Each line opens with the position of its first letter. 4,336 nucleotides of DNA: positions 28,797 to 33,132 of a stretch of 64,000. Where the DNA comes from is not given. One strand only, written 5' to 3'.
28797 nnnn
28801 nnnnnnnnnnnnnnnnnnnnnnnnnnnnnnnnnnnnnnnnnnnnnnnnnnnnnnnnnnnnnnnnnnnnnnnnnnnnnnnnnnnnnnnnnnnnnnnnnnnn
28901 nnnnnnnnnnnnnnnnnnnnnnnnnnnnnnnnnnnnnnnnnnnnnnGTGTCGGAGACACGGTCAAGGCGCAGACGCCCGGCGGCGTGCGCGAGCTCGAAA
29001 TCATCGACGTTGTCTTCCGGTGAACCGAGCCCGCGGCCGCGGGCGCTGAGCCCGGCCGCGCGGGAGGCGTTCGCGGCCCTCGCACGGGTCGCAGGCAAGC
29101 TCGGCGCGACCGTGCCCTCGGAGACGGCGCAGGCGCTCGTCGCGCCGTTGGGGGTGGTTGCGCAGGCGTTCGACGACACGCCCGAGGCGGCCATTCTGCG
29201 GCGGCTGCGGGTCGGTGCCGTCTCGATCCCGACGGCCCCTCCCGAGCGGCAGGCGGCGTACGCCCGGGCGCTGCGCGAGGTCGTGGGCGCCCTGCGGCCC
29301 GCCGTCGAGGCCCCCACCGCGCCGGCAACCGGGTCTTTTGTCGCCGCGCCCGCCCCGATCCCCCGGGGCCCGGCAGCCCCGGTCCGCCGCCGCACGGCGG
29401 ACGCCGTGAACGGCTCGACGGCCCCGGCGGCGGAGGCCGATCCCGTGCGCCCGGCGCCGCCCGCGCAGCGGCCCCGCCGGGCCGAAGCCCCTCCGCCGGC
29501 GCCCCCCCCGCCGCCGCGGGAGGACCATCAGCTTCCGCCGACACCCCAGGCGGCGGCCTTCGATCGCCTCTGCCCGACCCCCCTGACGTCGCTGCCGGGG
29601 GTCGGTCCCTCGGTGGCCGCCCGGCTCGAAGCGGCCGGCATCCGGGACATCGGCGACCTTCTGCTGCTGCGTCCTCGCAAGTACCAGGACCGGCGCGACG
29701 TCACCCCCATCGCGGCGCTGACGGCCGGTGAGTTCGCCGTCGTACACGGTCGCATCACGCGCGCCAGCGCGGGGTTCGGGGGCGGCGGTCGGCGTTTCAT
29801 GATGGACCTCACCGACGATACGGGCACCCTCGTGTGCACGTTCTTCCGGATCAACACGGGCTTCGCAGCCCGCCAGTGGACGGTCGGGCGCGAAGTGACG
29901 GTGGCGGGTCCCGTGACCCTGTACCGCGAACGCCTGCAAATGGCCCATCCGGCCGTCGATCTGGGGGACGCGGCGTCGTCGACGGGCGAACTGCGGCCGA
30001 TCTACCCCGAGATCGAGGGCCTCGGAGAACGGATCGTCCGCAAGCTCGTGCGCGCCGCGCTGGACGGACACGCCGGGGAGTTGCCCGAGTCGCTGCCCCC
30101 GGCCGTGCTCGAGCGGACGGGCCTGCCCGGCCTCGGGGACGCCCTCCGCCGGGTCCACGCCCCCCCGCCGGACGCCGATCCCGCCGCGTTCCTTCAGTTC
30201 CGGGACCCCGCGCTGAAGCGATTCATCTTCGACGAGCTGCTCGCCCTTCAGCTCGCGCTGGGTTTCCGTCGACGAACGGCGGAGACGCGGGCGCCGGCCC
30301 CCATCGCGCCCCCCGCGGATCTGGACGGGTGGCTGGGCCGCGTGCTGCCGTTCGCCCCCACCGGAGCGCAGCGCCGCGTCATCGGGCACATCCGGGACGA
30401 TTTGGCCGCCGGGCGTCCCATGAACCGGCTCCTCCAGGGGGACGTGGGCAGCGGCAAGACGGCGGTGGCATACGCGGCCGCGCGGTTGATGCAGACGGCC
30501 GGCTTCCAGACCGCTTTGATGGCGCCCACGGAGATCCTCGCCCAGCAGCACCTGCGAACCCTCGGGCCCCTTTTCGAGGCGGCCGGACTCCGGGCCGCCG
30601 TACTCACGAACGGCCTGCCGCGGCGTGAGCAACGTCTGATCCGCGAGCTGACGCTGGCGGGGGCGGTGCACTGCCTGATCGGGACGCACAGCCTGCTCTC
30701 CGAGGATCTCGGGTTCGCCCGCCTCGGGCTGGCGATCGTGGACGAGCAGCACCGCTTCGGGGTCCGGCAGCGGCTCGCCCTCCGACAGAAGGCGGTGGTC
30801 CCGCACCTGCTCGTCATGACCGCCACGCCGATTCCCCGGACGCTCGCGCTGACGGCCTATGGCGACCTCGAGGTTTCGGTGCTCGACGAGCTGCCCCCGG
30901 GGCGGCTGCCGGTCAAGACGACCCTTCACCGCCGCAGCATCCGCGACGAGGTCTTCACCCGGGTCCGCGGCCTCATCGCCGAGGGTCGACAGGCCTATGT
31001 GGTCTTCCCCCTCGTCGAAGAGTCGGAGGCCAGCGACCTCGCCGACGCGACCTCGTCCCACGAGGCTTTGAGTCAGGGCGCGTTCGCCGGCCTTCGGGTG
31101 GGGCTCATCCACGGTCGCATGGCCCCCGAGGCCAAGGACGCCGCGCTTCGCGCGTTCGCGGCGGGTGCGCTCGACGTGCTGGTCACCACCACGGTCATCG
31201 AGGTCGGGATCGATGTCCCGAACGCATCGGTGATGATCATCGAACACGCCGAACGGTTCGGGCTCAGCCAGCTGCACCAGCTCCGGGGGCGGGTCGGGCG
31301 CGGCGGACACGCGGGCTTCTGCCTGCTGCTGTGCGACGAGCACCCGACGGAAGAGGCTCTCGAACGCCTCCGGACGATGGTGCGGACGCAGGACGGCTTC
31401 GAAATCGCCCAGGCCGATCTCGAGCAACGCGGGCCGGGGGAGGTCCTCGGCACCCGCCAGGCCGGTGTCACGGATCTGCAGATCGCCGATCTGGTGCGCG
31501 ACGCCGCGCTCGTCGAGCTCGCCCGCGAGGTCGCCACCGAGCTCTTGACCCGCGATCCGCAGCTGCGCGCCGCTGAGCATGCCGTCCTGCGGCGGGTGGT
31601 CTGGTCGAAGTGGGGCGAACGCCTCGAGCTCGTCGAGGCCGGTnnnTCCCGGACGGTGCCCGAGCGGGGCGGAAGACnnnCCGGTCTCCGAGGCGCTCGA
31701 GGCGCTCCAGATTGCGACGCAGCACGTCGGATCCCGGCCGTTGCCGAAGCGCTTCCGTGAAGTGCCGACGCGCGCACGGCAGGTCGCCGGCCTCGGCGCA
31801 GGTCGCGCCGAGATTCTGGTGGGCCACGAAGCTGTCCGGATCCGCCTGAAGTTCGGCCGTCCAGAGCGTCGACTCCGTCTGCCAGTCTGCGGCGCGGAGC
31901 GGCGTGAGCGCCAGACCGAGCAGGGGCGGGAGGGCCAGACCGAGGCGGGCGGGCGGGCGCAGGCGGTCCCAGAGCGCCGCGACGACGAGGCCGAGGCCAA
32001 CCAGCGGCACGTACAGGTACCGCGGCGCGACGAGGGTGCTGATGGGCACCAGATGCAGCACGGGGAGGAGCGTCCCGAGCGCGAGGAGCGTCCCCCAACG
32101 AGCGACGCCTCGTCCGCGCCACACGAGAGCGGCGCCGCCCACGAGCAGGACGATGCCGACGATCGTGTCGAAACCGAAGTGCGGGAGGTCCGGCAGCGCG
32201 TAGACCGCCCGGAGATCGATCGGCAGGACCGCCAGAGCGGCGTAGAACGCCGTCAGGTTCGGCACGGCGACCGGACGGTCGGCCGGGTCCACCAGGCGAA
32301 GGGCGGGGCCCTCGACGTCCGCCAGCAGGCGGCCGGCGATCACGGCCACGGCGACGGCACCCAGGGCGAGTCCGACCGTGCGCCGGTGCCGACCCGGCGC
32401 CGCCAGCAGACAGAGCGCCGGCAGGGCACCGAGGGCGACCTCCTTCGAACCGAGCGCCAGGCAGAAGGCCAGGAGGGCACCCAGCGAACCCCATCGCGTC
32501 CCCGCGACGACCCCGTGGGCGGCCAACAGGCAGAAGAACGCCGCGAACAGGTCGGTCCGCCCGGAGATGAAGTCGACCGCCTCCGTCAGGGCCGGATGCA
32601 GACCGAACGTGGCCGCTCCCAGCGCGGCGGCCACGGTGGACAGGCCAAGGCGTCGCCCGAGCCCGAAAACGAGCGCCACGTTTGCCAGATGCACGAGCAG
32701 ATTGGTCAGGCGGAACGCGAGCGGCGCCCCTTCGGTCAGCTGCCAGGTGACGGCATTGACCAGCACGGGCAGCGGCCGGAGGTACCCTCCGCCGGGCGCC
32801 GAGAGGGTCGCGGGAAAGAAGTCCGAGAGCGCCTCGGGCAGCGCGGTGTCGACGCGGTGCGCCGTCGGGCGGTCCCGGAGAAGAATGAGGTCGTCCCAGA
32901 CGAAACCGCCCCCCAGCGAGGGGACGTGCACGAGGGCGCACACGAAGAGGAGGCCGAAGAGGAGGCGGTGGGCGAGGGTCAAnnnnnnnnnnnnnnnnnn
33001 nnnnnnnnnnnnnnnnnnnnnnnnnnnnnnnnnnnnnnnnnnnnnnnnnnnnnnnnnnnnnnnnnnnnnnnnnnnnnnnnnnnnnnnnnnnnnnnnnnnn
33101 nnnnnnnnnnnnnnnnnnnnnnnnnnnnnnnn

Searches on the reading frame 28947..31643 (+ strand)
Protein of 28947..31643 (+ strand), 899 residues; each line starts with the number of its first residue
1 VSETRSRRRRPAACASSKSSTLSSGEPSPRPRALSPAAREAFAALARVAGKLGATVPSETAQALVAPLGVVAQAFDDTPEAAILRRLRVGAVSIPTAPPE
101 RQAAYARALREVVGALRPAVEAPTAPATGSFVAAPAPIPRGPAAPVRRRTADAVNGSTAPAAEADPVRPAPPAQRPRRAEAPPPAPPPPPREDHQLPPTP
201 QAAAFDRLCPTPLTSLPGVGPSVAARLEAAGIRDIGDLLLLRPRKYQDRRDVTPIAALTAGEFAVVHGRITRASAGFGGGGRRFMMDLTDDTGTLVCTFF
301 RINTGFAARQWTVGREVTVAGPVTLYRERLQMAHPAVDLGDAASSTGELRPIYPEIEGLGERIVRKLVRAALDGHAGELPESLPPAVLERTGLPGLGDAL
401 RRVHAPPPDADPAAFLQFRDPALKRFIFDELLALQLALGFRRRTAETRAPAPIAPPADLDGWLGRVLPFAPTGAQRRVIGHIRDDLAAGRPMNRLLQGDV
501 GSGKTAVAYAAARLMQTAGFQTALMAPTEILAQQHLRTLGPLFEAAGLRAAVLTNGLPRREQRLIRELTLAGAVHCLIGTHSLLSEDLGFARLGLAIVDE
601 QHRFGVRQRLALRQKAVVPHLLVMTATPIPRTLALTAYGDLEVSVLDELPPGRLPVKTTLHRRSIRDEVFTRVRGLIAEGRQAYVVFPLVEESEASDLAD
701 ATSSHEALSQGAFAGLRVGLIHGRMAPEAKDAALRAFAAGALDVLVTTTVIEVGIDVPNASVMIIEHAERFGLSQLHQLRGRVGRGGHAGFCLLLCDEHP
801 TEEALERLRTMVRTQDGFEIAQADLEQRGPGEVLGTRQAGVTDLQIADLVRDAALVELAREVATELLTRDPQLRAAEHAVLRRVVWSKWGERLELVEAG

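Call 10: search_protein_families(library=pfam, proteins=[window:28947-31643:+], max_evalue=0.01)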
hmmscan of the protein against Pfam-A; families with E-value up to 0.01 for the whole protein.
window:28947-31643:+ (899 aa): 13 families
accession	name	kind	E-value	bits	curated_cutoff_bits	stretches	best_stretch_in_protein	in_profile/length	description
PF19833.4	RecG_dom3_C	-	1.9e-19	69.9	26.8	1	814-883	1-71/87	ATP-dependent DNA helicase RecG, domain 3, C-terminal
PF00270.35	DEAD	-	7.8e-19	68.5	26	1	475-633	4-164/167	DEAD/DEAH box helicase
PF00271.37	Helicase_C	-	5.3e-18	65.7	23.5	1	677-787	10-110/110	Helicase conserved C-terminal domain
PF17191.10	RecG_wedge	-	5.5e-13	49.3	23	1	218-371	7-158/162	RecG wedge domain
PF01336.31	tRNA_anti-codon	-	7.2e-08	32.7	27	1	265-336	2-71/75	OB-fold nucleic acid binding domain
PF04851.21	ResIII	-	1.5e-07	31.9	22.5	1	475-628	8-162/164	Type III restriction enzyme, res subunit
PF13604.12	AAA_30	-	4.8e-06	26.9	27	1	488-616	15-112/191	AAA domain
PF11798.14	IMS_HHH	-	0.00049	20.6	24.4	1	210-232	10-32/32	IMS family HHH motif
PF21999.2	IMS_HHH_1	-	0.0016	19.3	27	1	215-242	2-29/53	DNA polymerase-iota, thumb domain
PF07517.20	SecA_DEAD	-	0.0016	18.2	24.6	1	500-563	99-162/290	SecA DEAD-like domain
PF14520.12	HHH_5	-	0.0017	19.3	27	0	213-239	4-30/57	Helix-hairpin-helix domain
PF22590.2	Cas3-like_C_2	-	0.0032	18.2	27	1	715-785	29-103/106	CRISPR-associated nuclease/helicase Cas3, C-terminal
PF13191.12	AAA_16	-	0.0091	16.9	32.6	1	484-569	17-103/167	AAA ATPase domain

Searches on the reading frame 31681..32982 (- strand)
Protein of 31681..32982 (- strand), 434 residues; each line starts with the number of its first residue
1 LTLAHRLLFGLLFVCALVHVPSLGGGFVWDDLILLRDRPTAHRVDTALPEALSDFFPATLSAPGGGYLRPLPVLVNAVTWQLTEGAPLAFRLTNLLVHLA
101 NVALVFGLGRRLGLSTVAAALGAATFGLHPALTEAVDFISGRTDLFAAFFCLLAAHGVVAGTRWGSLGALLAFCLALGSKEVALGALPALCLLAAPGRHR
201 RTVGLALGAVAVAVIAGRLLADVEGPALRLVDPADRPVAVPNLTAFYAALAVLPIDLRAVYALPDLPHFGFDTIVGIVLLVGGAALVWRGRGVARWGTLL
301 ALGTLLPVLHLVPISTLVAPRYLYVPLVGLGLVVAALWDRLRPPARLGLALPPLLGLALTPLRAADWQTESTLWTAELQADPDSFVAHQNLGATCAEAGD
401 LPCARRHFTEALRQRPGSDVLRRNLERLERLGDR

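Call 10: search_protein_families(library=pfam, proteins=[window:31681-32982:-], max_evalue=0.01)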
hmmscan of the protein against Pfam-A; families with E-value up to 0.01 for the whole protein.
window:31681-32982:- (434 aa): 0 families

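Call 17: search_protein_families(library=pfam, proteins=[window:31681-32982:-], max_evalue=10)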
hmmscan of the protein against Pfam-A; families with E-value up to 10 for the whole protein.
window:31681-32982:- (434 aa): 7 families
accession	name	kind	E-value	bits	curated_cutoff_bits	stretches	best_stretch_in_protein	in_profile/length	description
PF13428.12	TPR_14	-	0.033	15.3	23.5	1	387-425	3-41/44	Tetratricopeptide repeat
PF07719.23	TPR_2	-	0.037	14.6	27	1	387-417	3-33/34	Tetratricopeptide repeat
PF13424.12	TPR_12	-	0.051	14.2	30.1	1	382-413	42-73/77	Tetratricopeptide repeat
PF11381.13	DUF3185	-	0.094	13.1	25.3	1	274-292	2-20/59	Protein of unknown function (DUF3185)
PF13431.12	TPR_17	-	0.17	12.7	24.4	1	378-401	6-29/34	Tetratricopeptide repeat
PF09925.14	DUF2157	-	0.17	12.1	32.4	1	328-366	48-86/146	Predicted membrane protein (DUF2157)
PF02366.24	PMT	-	0.23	11.4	22.7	1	74-178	69-176/245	Dolichyl-phosphate-mannose-protein mannosyltransferase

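Call 18: search_protein_families(library=ncbifam, proteins=[window:31681-32982:-], max_evalue=10)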
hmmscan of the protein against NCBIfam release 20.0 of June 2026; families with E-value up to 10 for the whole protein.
window:31681-32982:- (434 aa): 1 family
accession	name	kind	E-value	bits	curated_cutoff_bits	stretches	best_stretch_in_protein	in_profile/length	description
NF047507.1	TPR_BatC_Lepto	exception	0.025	14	175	1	387-430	98-141/214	TPR repeat-containing protein BatC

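Call 61: search_solved_structures(query=window:31681-32982:-, max_evalue=1)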
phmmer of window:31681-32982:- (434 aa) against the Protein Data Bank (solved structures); distinct sequences matched with E-value up to 1: 28.
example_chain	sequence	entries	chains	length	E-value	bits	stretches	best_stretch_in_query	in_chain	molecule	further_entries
9qhb_A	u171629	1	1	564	2.3e-07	33.7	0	366-427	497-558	Engineered tetratricopeptide repeat protein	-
1w3b_A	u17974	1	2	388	2.6e-05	26.9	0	372-417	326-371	UDP-N-ACETYLGLUCOSAMINE--PEPTIDE N-ACETYLGLUCOSAMINYLTRANSFERASE 110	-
6eou_A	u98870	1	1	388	3e-05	26.7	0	372-417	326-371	UDP-N-acetylglucosamine--peptide N-acetylglucosaminyltransferase 110 kDa subunit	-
7yea_A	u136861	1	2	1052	5.3e-05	25.9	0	372-417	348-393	UDP-N-acetylglucosamine--peptide N-acetylglucosaminyltransferase 110 kDa subunit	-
7yeh_B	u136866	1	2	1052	5.7e-05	25.8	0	372-417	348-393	UDP-N-acetylglucosamine--peptide N-acetylglucosaminyltransferase 110 kDa subunit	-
7ntf_A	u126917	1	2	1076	7.5e-05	25.4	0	372-417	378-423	Isoform 1 of UDP-N-acetylglucosamine--peptide N-acetylglucosaminyltransferase 110 kDa subu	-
8bu0_A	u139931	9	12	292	0.0005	22.6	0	366-426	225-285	Consensus tetratricopeptide repeat protein | Crystal structure of an 8-repeat consensus TPR superhelix with Zinc. | Monomer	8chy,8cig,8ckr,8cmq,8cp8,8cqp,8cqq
9qhc_A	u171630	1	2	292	0.00077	22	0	373-427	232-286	Engineered tetratricopeptide repeat protein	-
7obi_A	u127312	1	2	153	0.0012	21.4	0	364-430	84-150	CTPR-rv4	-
5a01_A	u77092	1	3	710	0.01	18.3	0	371-417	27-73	O-GLYCOSYLTRANSFERASE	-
2lni_A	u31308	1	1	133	0.014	17.9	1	381-421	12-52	Stress-induced-phosphoprotein 1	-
7kw7_E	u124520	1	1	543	0.016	17.7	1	380-421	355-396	Stress-induced-phosphoprotein 1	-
7rqf_A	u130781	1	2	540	0.11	15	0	377-428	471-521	TPR repeat-containing protein PA4667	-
9gzg_A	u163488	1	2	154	0.11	14.9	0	367-427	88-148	Engineered CTPR protein with glutamic acids for conductivity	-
8sxe_C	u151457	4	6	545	0.11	14.9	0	377-428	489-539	TPR repeat-containing protein PA4667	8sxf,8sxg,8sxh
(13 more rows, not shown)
